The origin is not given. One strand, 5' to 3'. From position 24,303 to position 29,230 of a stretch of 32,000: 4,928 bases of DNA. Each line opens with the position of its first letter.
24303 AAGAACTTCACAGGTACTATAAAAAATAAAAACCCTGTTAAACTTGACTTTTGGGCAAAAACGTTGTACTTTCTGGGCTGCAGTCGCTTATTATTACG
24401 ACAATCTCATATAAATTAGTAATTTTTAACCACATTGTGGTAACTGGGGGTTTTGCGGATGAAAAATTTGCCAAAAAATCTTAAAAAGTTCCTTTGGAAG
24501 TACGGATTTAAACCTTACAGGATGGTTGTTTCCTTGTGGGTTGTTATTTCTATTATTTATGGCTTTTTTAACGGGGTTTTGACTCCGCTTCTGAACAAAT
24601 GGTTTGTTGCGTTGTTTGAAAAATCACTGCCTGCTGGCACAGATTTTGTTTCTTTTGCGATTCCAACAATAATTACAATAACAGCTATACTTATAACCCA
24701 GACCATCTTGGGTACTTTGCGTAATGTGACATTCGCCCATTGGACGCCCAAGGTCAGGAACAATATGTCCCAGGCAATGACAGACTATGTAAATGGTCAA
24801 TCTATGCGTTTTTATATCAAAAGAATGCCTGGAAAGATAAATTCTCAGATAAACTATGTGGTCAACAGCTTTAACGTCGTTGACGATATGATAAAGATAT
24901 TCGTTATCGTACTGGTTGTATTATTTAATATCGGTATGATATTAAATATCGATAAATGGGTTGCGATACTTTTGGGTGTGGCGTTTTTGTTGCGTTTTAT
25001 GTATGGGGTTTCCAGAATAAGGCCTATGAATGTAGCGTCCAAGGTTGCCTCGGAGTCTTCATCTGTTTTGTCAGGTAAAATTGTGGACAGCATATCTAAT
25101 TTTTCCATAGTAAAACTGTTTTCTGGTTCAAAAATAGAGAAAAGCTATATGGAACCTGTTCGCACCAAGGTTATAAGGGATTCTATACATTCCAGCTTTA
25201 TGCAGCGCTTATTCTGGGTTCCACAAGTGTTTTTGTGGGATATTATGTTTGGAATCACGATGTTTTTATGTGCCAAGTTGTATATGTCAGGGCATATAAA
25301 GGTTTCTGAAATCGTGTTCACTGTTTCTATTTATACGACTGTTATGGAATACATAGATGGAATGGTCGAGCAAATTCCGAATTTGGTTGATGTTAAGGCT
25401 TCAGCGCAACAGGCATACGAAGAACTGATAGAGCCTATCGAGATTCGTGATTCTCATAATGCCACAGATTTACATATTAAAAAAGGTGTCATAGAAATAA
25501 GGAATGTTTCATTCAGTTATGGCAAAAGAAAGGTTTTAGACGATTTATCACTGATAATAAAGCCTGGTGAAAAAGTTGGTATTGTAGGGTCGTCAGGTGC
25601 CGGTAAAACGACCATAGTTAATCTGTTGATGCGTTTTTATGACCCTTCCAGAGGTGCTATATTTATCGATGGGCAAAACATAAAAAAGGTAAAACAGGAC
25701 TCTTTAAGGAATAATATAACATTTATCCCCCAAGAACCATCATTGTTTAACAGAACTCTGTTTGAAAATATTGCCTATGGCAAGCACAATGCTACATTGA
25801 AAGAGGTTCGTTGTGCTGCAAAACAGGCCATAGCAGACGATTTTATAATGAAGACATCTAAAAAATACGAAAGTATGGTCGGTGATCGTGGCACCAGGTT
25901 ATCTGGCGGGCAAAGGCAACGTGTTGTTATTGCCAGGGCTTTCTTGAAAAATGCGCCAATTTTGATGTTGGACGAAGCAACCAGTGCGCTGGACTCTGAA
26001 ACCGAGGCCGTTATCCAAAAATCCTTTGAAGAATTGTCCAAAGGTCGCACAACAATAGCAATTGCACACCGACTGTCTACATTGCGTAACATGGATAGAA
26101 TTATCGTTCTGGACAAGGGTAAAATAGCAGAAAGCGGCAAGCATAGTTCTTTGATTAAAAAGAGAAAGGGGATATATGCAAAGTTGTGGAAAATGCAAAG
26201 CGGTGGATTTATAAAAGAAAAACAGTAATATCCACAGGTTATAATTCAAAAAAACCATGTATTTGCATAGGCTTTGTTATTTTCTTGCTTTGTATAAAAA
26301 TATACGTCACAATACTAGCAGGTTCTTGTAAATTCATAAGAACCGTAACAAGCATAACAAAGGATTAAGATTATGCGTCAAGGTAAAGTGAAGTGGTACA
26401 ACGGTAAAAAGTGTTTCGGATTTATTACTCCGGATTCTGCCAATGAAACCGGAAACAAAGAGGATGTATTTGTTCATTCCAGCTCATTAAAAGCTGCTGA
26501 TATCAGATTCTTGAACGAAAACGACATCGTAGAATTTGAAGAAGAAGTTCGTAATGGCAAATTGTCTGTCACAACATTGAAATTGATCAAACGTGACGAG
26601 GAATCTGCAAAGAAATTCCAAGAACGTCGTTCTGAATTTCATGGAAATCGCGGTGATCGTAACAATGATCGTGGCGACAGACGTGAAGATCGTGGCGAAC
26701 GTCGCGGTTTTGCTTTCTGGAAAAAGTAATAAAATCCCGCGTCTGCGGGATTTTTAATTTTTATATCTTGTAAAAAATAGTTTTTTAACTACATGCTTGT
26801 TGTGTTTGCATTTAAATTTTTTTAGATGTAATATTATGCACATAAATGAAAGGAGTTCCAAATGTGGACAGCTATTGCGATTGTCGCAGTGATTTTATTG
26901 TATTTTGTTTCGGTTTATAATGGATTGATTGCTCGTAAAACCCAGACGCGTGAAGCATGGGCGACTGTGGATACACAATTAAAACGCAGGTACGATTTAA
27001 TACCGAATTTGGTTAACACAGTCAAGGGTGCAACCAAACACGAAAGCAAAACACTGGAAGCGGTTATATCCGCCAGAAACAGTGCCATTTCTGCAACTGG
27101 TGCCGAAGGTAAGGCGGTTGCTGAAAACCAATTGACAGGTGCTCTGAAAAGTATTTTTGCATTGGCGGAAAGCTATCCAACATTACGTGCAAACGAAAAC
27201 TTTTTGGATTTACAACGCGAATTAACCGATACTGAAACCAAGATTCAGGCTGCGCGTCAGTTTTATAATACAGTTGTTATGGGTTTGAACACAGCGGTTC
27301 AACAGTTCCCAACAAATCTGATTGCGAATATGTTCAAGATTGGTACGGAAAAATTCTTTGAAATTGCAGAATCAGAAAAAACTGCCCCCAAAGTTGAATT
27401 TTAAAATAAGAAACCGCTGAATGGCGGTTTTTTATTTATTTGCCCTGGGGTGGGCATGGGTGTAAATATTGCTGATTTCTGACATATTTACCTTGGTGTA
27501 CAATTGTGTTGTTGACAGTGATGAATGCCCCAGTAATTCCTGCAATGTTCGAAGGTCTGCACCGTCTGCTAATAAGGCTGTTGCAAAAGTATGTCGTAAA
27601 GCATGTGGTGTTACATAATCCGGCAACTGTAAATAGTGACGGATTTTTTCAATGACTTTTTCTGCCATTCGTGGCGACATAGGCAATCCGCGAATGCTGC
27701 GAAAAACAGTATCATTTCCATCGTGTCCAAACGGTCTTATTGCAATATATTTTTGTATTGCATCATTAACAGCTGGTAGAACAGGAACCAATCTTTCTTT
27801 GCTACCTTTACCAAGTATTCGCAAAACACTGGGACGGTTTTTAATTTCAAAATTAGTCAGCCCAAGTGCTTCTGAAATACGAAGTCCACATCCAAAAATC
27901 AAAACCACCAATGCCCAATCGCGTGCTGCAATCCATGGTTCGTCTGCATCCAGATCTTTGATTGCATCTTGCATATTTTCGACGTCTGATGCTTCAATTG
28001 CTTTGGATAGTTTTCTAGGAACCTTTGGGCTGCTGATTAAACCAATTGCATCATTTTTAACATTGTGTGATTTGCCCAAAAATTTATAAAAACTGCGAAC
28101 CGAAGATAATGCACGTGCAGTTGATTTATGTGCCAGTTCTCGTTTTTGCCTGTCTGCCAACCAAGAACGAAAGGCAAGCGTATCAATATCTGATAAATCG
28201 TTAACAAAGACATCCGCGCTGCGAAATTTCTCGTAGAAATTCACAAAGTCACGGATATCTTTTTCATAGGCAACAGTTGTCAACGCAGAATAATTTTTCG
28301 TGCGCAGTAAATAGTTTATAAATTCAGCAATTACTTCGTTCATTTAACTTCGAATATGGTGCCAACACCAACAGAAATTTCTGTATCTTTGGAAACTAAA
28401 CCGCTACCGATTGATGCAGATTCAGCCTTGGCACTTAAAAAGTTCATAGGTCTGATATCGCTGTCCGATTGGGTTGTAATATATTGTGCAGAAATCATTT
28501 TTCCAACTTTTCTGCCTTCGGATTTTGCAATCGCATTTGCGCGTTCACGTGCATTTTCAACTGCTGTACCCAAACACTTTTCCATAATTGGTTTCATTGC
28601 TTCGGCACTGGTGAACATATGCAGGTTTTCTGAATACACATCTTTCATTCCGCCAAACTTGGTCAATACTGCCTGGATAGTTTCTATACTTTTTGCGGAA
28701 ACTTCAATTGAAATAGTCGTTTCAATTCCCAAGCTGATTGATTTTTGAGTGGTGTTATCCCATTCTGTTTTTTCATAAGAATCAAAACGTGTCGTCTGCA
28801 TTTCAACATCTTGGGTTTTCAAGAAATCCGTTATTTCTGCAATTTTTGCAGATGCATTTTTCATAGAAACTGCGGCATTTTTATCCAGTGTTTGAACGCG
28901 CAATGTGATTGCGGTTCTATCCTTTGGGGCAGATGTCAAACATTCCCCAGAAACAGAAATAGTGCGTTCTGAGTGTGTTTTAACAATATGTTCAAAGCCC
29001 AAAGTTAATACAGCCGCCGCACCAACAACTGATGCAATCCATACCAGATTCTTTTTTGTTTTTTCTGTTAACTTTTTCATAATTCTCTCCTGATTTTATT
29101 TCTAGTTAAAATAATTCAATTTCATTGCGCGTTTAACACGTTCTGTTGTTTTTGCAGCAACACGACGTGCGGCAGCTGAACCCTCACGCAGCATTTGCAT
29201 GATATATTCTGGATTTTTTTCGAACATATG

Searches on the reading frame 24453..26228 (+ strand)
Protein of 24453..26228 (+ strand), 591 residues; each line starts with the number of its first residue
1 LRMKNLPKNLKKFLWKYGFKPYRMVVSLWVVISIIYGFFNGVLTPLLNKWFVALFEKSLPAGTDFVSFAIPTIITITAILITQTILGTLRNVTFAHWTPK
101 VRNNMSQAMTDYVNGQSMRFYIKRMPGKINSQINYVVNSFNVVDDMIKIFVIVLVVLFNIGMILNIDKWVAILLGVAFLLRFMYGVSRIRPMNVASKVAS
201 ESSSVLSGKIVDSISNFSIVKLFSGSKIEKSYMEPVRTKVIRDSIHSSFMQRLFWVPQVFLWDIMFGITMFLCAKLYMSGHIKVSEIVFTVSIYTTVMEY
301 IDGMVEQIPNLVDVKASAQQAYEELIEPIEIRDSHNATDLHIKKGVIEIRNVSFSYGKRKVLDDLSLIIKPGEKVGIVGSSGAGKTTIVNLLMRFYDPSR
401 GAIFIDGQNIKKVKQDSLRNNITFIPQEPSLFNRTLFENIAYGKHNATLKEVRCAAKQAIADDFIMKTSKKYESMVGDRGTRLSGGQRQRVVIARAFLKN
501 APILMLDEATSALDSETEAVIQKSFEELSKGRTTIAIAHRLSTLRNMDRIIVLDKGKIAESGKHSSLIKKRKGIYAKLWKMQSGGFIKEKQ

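Call 3: search_protein_families(library=pfam, proteins=[window:24453-26228:+], max_evalue=10)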
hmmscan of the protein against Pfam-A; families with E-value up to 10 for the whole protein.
window:24453-26228:+ (591 aa): 12 families
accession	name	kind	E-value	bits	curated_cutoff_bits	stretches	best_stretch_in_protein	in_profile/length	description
PF00005.33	ABC_tran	-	2.7e-34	119.1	25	1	362-511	1-137/137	ABC transporter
PF00664.28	ABC_membrane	-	8.3e-14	52.4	28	1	31-298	2-271/274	ABC transporter transmembrane region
PF02463.25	SMC_N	-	7.8e-08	32.4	40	1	392-553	100-211/220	RecF/RecN/SMC N terminal domain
PF13191.12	AAA_16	-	0.0026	18.7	32.6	1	374-525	26-156/167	AAA ATPase domain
PF13401.12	AAA_22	-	0.0053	17.5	27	1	377-432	10-64/130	AAA domain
PF03193.22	RsgA_GTPase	-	0.014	15.7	30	1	347-393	82-127/174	RsgA GTPase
PF06414.18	Zeta_toxin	-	0.016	15.1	22.3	1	377-412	21-56/199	Zeta toxin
PF00004.35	AAA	-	0.078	13.9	21.2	1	377-544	3-114/131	ATPase family associated with various cellular activities (AAA)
PF20720.3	nSTAND3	-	0.11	12.7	27.2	1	375-414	20-58/155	Novel STAND NTPase 3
PF01926.29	MMR_HSR1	-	0.16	12.5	21.9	1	374-394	1-21/113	50S ribosome-binding GTPase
PF13555.12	AAA_29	-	0.18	12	27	1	372-390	22-40/61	P-loop containing region of AAA domain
PF19993.5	DO-GTPase2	-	0.22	11.6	27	1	375-393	3-21/226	Double-GTPase 2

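Call 66: search_protein_families(library=ncbifam, proteins=[window:24453-26228:+], max_evalue=0.00001)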
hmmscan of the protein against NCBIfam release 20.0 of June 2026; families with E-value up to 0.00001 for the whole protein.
window:24453-26228:+ (591 aa): 185 families (the best 25 are shown)
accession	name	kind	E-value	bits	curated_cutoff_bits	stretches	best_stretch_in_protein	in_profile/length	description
NF010178.0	PRK13657.1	equivalog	3.4e-105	352.7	733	1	151-582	141-570/588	glucan ABC transporter ATP-binding protein/ permease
TIGR02203.1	MsbA_lipidA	equivalog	2e-103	346.9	602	1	34-583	28-570/572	lipid A export permease/ATP-binding protein MsbA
NF052233.1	CphA_assoc_ABC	equivalog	4.6e-100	336.1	880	1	45-583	209-744/766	cyanophycin metabolism-associated ABC transporter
TIGR02204.1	MsbA_rel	hypoth_equivalog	6.9e-97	325.5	780.4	1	14-582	9-575/576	ABC transporter, permease/ATP-binding protein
NF045513.1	HepA_fam_ABC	equivalog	4.4e-95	319.4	725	1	19-582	29-609/610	heterocyst formation ABC transporter subunit HepA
TIGR01846.1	type_I_sec_HlyB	subfamily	1.3e-92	311.3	725.55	1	31-584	146-694/694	type I secretion system permease/ATPase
TIGR01192.1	chvA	subfamily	1.4e-87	294.8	585.4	1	152-581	142-569/585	glucan export ABC transporter ATP-binding protein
TIGR00958.1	3a01208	subfamily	3.3e-85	286.8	874.6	1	71-578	202-710/711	antigen peptide transporter 2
TIGR03796.1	NHLM_micro_ABC1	equivalog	1.2e-84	284.9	853.3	1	37-578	166-708/710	NHLP family bacteriocin export ABC transporter peptidase/permease/ATPase subunit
NF008381.0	PRK11176.1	equivalog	4.1e-83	279.7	867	1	20-584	21-581/582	lipid A ABC transporter ATP-binding protein/permease MsbA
TIGR03375.1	type_I_sec_LssB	subfamily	4.3e-78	263.3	693.1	1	79-572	198-693/696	type I secretion system permease/ATPase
TIGR03797.1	NHLM_micro_ABC2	equivalog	1.5e-77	261.7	709.4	1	30-582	141-685/686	NHLP bacteriocin export ABC transporter permease/ATPase subunit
TIGR02857.1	CydD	equivalog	2.1e-72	244.8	435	1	316-553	288-529/529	thiol reductant ABC exporter subunit CydD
NF008364.0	PRK11160.1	equivalog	3.5e-69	233.9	630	1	142-579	137-572/575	heme ABC transporter ATP-binding protein/permease CydC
TIGR01193.1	bacteriocin_ABC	subfamily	1.8e-68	231.8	523.85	1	74-579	198-706/708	peptide cleavage/export ABC transporter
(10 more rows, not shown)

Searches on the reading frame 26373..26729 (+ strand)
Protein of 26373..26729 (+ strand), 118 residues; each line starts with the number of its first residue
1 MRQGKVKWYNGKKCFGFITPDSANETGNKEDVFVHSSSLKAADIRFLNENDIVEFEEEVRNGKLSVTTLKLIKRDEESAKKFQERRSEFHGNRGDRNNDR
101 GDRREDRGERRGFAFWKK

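Call 20: search_protein_families(library=pfam, proteins=[window:26373-26729:+], max_evalue=0.001)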
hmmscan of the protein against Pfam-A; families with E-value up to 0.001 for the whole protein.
window:26373-26729:+ (118 aa): 1 family
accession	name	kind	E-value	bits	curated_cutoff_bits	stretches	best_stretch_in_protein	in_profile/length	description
PF00313.28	CSD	-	2.8e-15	56.4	27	1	3-65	2-59/66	'Cold-shock' DNA-binding domain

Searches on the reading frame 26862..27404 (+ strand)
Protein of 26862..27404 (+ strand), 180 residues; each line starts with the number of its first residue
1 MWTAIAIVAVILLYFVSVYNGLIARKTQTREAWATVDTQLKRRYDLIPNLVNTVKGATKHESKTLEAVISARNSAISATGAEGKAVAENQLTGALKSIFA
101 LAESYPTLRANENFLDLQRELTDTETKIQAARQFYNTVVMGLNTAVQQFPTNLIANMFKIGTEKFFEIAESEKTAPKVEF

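Call 20: search_protein_families(library=pfam, proteins=[window:26862-27404:+], max_evalue=0.001)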
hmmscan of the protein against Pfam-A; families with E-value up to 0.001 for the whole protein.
window:26862-27404:+ (180 aa): 1 family
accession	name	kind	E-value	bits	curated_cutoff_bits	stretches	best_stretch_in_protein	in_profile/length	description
PF04011.17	LemA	-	2.6e-58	196.5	26.2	1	32-180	1-149/149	LemA family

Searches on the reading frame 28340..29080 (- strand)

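Call 20: search_protein_families(library=pfam, proteins=[window:28340-29080:-], max_evalue=0.001)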
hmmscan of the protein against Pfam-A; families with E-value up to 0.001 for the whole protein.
window:28340-29080:- (246 aa): 1 family
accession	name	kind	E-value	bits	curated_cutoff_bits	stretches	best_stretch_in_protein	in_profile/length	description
PF04402.19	SIMPL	-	6.2e-22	79.3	25.2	1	41-239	1-201/205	Protein of unknown function (DUF541)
